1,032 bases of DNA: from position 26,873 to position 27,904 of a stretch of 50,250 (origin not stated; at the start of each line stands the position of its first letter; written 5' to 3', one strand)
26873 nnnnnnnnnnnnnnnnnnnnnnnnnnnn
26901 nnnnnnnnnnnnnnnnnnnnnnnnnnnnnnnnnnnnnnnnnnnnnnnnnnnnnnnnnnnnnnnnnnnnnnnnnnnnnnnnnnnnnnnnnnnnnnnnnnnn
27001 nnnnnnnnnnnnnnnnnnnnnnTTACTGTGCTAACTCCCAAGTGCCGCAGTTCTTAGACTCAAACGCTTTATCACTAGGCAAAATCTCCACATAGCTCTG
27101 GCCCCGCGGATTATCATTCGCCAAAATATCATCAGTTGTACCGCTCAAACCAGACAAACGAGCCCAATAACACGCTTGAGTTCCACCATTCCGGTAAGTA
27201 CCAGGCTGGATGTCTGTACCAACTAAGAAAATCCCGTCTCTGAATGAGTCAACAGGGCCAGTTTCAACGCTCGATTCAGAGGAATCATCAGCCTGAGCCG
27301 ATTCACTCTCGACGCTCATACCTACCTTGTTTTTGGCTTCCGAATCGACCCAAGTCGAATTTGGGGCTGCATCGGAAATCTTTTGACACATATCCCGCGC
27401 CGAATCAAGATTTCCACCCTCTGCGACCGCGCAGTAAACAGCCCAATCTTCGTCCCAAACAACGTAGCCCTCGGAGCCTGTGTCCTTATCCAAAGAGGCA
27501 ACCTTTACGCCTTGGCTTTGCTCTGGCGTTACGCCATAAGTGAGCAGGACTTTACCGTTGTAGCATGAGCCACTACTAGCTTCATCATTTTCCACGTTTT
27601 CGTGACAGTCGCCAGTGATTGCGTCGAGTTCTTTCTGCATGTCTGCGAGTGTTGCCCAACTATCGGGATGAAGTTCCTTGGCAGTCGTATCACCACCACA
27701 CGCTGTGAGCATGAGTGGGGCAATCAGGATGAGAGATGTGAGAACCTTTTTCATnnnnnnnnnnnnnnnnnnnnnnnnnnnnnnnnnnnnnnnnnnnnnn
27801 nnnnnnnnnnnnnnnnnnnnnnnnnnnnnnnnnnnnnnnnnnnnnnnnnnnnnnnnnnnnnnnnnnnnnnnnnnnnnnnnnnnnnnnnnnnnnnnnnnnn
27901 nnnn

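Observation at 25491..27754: Second immunity-like region: lipoprotein, small HTH, KilAC antirepressor and 81-aa ORF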

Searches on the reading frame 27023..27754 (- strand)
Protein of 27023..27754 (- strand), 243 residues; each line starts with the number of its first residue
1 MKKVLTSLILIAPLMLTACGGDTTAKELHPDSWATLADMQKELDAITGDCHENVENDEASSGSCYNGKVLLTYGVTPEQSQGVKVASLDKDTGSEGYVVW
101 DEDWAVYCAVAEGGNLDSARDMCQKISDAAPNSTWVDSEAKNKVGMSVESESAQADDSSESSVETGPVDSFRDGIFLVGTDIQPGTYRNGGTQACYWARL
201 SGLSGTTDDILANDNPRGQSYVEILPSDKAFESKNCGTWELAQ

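Call 4: search_protein_families(library=pfam, proteins=[window:27023-27754:-], max_evalue=0.1)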
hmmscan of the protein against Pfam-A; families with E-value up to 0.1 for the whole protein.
window:27023-27754:- (243 aa): 0 families

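Call 5: search_protein_families(library=phrogs, proteins=[window:27023-27754:-], max_evalue=0.01)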
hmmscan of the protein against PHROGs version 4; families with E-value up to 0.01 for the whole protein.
window:27023-27754:- (243 aa): 1 family
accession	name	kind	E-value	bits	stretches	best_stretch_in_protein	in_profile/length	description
phrog_14498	-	unknown function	0.0011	20.3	1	163-208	17-65/103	-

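Call 7: search_dna_similar(query=window:27023-27754:-, collection=phages, mode=protein, max_rows=30)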
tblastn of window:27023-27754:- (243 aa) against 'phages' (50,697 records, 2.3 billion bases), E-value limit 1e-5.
Records with a match: 3; places in all: 3; records where one place covers at least 80% of the query: 0.
Best place of each record, by identity: <60% 3.
By first word of the organism name: Mycobacterium 3.
By host as written in the record: Mycobacteruim smegmatis mc2 155 2; Mycobacterium smegmatis mc#155 1.
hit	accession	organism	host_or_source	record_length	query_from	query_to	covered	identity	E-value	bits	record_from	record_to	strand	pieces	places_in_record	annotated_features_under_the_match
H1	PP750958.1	Mycobacterium phage Farewell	Mycobacterium smegmatis mc#155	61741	174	240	28%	41.4%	3e-8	60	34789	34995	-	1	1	46: hypothetical protein | 47: hypothetical protein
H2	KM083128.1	Mycobacterium phage Sparky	Mycobacteruim smegmatis mc2 155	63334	174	240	28%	41.4%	3e-8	60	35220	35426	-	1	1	46: hypothetical protein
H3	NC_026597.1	Mycobacterium phage Sparky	Mycobacteruim smegmatis mc2 155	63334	174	240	28%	41.4%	3e-8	60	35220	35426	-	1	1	46: hypothetical protein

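Call 14: find_encoding_contigs(protein=window:27023-27754:-, flank=10000, max_places=6)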
Protein window:27023-27754:- (243 aa): 5 contigs read that carry it; 5 places shown.
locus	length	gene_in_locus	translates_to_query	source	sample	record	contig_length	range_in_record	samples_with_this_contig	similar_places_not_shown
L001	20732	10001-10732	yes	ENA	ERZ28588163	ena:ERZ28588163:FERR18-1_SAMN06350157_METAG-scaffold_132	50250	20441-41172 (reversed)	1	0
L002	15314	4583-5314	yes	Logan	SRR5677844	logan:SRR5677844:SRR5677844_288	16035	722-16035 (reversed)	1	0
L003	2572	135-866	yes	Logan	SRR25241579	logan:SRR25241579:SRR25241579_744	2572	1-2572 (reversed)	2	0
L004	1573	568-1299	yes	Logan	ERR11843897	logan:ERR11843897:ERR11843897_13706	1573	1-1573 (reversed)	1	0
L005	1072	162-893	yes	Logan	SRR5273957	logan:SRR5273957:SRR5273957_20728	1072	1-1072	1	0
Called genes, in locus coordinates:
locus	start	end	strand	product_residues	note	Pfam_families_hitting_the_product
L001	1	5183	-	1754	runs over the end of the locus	PF10145:PhageMin_Tail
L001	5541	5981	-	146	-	PF24201:DUF7426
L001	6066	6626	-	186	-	-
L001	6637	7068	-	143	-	PF12691:Phage_tail_terminator_6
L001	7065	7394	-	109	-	-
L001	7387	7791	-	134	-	-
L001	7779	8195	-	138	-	-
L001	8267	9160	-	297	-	PF19821:Phage_capsid_2 (weak), PF25209:Phage_capsid_4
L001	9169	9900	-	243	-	-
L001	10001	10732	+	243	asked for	PF27111:Rv1352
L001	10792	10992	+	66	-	-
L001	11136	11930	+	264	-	PF08346:AntA, PF03374:ANT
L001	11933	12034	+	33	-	-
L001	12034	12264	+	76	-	-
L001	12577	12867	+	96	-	-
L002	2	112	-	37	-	?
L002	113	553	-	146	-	PF24201:DUF7426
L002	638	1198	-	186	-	-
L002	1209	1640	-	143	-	PF12691:Phage_tail_terminator_6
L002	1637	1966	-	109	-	-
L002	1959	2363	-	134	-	-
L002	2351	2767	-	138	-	-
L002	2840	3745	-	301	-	PF19821:Phage_capsid_2, PF25209:Phage_capsid_4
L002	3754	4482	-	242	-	-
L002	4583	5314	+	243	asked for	PF27111:Rv1352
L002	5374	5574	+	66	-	-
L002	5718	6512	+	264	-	PF08346:AntA, PF03374:ANT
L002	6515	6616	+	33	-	-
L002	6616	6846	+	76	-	-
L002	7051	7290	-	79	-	-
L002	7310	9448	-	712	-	PF06152:Phage_min_cap2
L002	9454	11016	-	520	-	PF05133:SPP1_portal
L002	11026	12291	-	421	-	PF03237:Terminase_6N, PF04466:Terminase_3, PF17289:Terminase_6C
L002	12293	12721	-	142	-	PF08281:Sigma70_r4_2 (faint), PF13384:HTH_23 (faint)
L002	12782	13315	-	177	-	-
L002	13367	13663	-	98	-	-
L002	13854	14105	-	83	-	-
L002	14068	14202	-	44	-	-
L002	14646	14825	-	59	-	-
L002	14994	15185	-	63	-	-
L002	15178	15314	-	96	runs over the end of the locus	PF11753:DUF3310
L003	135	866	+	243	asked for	PF27111:Rv1352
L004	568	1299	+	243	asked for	PF27111:Rv1352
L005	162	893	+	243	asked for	PF27111:Rv1352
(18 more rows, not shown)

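Call 16: find_homologous_proteins(query=window:27023-27754:-, max_evalue=0.001)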
Query window:27023-27754:- (243 aa): 302 proteins with E <= 0.001 among 584 candidates; the best 120 are listed.
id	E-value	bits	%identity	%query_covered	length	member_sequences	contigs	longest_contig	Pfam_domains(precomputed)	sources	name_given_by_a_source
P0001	1.4e-155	534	97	100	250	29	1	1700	PF27111.1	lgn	-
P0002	7.3e-81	289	56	91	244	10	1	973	PF27111.1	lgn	-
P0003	8.1e-62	227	53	28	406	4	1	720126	PF27111.1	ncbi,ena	-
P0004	1.3e-61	226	60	28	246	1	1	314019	PF27111.1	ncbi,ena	-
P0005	1.7e-61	226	47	90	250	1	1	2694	PF27111.1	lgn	-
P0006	1.8e-61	226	30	96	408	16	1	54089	PF27111.1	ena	-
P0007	3.9e-59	218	45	100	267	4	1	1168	PF27111.1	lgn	-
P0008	4.8e-59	218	46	88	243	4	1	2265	PF27111.1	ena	-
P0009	1.4e-57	213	49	28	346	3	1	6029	PF03856.19,PF27111.1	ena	-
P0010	4.4e-57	212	48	28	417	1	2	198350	PF03856.19,PF27111.1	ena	-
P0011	1.2e-52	197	57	40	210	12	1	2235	PF27111.1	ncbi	-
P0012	9.5e-52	194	57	40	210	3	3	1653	PF27111.1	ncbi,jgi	jgi:hypothetical protein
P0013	4.7e-50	189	57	30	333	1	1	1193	PF27111.1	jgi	jgi:hypothetical protein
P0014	2.1e-48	183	63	30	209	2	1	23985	PF27111.1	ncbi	ncbi:hypothetical protein ACI780_22740 [Geodermatophilus sp. SYSU D00814]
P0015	8.7e-48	181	65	30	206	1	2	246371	PF27111.1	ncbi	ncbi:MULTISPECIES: hypothetical protein [unclassified Geodermatophilus]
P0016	2.9e-47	179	60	29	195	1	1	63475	PF27111.1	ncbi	ncbi:hypothetical protein [Geodermatophilus sp. SYSU D01119]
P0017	2.6e-46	176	42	34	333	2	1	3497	PF27111.1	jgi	-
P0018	2.3e-45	173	55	35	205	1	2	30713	PF27111.1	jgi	jgi:hypothetical protein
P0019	2.6e-45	173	61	29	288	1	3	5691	PF27111.1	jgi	jgi:hypothetical protein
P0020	1.8e-44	170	61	29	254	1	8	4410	PF27111.1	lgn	-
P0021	2.8e-44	170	42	49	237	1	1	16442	PF27111.1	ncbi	-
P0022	9.2e-44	168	54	26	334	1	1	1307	PF27111.1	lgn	-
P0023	1.7e-43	167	39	39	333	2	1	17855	PF27111.1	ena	-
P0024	1.9e-43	167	59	30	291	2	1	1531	PF27111.1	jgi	jgi:hypothetical protein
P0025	3.1e-43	166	60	29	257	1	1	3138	PF27111.1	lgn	-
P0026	4.0e-43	166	47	51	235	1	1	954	PF27111.1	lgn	-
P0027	4.4e-43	166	63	30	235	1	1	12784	PF27111.1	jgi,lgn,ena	-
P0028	1.2e-42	164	59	29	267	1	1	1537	PF27111.1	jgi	jgi:hypothetical protein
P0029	1.4e-42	164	56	24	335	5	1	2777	PF27111.1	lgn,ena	-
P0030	1.5e-42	164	39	56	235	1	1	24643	PF27111.1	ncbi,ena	-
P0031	3.1e-42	163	62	35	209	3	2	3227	PF27111.1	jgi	jgi:hypothetical protein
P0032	1.2e-41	161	59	30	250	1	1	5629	PF21827.2,PF27111.1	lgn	-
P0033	1.8e-41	160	52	28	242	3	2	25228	PF27111.1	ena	-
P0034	1.8e-41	160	59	29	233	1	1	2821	PF27111.1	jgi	jgi:hypothetical protein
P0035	2.0e-41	160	39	34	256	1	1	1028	PF27111.1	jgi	jgi:hypothetical protein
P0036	2.5e-41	160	61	25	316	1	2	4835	PF27111.1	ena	-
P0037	2.5e-41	160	46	39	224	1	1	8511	PF27111.1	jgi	-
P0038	3.2e-41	160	39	98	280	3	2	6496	PF27111.1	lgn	-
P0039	3.7e-41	159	40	99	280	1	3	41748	PF27111.1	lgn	-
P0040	4.0e-41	159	42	38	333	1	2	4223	PF27111.1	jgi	jgi:hypothetical protein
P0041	4.2e-41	159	57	30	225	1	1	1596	PF27111.1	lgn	-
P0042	5.1e-41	159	55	29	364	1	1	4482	PF27111.1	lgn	-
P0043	9.8e-41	158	51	28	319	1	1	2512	PF27111.1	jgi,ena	-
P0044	1.1e-40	158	55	34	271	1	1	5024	PF27111.1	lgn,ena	-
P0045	1.3e-40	158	59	25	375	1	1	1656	PF27111.1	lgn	-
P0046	7.1e-40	155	59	34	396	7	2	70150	PF27111.1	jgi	-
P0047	7.6e-40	155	59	28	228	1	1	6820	PF27111.1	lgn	-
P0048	7.8e-40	155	56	29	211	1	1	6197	PF27111.1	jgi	jgi:hypothetical protein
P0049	1.5e-39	154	56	29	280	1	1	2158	PF13240.12,PF27111.1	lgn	-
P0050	1.6e-39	154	41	87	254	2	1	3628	PF27111.1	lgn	-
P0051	9.3e-39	152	58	30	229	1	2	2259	PF27111.1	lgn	-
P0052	9.7e-39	152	48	43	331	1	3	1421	PF27111.1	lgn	-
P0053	1.0e-38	151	52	33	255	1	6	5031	PF27111.1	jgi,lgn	jgi:hypothetical protein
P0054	1.2e-38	151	43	86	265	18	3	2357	PF27111.1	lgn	-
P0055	4.2e-38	149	41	42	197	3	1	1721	PF27111.1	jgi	jgi:hypothetical protein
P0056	5.6e-38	149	63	30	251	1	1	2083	PF27111.1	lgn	-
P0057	7.6e-38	149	59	30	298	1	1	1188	PF27111.1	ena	-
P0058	1.5e-37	148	58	28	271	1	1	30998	PF27111.1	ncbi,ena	ncbi:MAG: hypothetical protein WCC01_15300 [Acidimicrobiia bacterium]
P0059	2.2e-37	147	59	28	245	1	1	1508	PF27111.1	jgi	jgi:hypothetical protein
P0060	3.1e-37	147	38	47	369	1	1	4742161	PF27111.1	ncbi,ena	-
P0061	6.0e-37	146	52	24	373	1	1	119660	PF27111.1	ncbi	-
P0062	6.8e-37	145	50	34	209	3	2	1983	PF27111.1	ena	-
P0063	1.2e-36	145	55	30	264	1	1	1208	PF27111.1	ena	-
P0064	1.3e-36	145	51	29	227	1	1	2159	PF27111.1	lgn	-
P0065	3.3e-36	143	59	29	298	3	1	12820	PF27111.1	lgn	-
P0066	8.4e-36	142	58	30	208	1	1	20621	PF27111.1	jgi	jgi:hypothetical protein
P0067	1.7e-35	141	56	29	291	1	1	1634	PF27111.1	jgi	jgi:hypothetical protein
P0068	7.4e-35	139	49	28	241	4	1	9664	PF27111.1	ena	-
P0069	9.8e-35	138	47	33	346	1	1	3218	PF27111.1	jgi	jgi:hypothetical protein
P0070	1.6e-34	138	54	33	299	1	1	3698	PF27111.1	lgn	-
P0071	1.6e-34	138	57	26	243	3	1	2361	PF27111.1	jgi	-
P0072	1.8e-34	138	59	29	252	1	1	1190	PF27111.1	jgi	jgi:hypothetical protein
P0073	1.9e-34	137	52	32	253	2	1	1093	PF27111.1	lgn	-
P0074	5.8e-34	136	41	88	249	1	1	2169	PF27111.1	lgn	-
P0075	7.6e-34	135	39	98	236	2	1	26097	PF27111.1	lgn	-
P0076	1.7e-33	134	36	91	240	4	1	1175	PF27111.1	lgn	-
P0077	5.6e-33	133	42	47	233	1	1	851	PF27111.1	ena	-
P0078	1.2e-32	132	38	99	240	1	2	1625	PF27111.1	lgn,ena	-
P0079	2.5e-32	131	52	33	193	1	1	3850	PF27111.1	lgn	-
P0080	3.7e-32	130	77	29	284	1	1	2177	PF27111.1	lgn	-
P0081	1.0e-31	129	58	26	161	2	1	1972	PF27111.1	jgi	jgi:hypothetical protein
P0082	1.6e-31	128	39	99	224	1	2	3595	PF27111.1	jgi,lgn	jgi:hypothetical protein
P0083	2.8e-31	127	57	30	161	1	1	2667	PF27111.1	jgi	jgi:hypothetical protein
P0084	2.8e-31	127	51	30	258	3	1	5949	PF27111.1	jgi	-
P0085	3.9e-31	127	40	57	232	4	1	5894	PF27111.1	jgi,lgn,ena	-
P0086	4.8e-31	126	56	24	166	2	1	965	PF27111.1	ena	-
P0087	5.0e-31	126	43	41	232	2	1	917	PF27111.1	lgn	-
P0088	6.3e-31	126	56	25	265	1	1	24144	PF27111.1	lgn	-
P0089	7.9e-31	126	51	30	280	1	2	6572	PF27111.1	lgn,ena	-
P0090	9.8e-31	125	47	31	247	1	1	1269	PF27111.1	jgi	jgi:hypothetical protein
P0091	1.0e-30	125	58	26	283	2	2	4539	PF27111.1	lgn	-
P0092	1.7e-30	125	56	25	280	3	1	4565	PF27111.1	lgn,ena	-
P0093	1.9e-30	124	73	30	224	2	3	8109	PF27111.1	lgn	-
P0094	4.5e-30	123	52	26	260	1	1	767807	PF27111.1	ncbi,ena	-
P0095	5.0e-30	123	54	27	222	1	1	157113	PF27111.1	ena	-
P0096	5.2e-30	123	54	29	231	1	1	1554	PF27111.1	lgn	-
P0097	1.7e-29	121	45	36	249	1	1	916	PF27111.1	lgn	-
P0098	1.9e-29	121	61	26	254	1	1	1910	PF27111.1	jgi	jgi:hypothetical protein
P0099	2.2e-29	121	56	43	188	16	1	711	PF27111.1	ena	-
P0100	2.3e-29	121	73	30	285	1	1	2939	PF27111.1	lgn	-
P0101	2.9e-29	120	58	26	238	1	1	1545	PF27111.1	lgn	-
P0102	3.0e-29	120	57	26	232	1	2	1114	PF27111.1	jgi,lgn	jgi:hypothetical protein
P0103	3.8e-29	120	73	30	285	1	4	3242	PF27111.1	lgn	-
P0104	3.9e-29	120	47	29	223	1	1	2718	PF27111.1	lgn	-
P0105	4.2e-29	120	46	39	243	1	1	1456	PF27111.1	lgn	-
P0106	5.6e-29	120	56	25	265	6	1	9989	PF27111.1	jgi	jgi:hypothetical protein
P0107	5.9e-29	119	50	30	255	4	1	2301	PF27111.1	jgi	jgi:hypothetical protein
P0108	6.0e-29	119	45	35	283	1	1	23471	PF27111.1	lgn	-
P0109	6.9e-29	119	53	26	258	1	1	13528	PF27111.1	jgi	jgi:hypothetical protein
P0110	8.5e-29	119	42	35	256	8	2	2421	PF27111.1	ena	-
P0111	1.4e-28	118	70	34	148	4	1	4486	PF27111.1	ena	-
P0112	1.5e-28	118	39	45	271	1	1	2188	PF27111.1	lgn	-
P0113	2.0e-28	118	44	34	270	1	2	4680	PF27111.1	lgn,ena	-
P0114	2.3e-28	118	59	26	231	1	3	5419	PF27111.1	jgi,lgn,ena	-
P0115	2.8e-28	117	56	26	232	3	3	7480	PF27111.1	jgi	jgi:hypothetical protein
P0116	3.4e-28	117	67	35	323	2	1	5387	PF27111.1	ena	-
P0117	3.5e-28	117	59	26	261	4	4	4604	PF27111.1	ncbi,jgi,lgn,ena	jgi:hypothetical protein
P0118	4.9e-28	116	52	27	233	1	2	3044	PF27111.1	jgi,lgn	jgi:hypothetical protein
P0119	5.0e-28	116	56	26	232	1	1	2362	PF27111.1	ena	-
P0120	5.0e-28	116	42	35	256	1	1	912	PF27111.1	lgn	-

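Call 17: find_encoding_contigs(protein=P0039, flank=8000, max_places=3)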
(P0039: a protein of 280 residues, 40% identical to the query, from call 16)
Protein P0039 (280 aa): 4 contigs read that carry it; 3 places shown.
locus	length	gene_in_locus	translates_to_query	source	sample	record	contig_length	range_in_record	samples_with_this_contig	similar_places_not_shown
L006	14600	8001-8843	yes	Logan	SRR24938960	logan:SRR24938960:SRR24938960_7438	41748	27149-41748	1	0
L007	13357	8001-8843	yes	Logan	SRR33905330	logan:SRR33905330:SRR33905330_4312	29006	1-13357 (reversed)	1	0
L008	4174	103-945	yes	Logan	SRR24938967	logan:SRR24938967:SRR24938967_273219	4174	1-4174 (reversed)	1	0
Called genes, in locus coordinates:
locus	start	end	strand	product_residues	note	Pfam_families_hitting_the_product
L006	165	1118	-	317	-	-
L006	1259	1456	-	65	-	-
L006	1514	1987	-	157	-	-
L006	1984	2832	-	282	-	-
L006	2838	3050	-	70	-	-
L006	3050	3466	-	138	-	-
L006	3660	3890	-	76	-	-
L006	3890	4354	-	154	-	-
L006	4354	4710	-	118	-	-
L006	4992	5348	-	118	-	-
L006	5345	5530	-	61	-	PF12728:HTH_17, PF00376:MerR (weak)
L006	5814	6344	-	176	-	-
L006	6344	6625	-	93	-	-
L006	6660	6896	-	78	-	-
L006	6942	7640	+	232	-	-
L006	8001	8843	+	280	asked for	PF27111:Rv1352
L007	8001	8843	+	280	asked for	PF27111:Rv1352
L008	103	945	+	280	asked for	PF27111:Rv1352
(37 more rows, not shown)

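Call 18: find_encoding_contigs(protein=P0075, flank=8000, max_places=3)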
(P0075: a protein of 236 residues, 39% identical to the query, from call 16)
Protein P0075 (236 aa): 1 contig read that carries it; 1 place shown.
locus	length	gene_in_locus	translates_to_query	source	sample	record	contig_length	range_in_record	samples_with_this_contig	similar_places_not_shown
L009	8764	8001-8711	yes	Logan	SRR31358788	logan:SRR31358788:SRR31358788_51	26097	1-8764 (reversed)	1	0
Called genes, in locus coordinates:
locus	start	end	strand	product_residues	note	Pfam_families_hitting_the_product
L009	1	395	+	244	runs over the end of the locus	PF26035:DUF8010 (weak), PF26572:DUF8185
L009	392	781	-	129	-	PF01152:Bac_globin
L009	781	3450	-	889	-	PF17900:Peptidase_M1_N, PF01433:Peptidase_M1, PF11838:ERAP1_C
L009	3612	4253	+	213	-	PF22234:Rv2466c-like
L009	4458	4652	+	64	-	-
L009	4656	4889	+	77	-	-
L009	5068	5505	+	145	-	PF02502:LacAB_rpiB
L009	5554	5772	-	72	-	-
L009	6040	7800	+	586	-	PF02776:TPP_enzyme_N, PF00205:TPP_enzyme_M, PF02775:TPP_enzyme_C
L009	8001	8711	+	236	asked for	PF27111:Rv1352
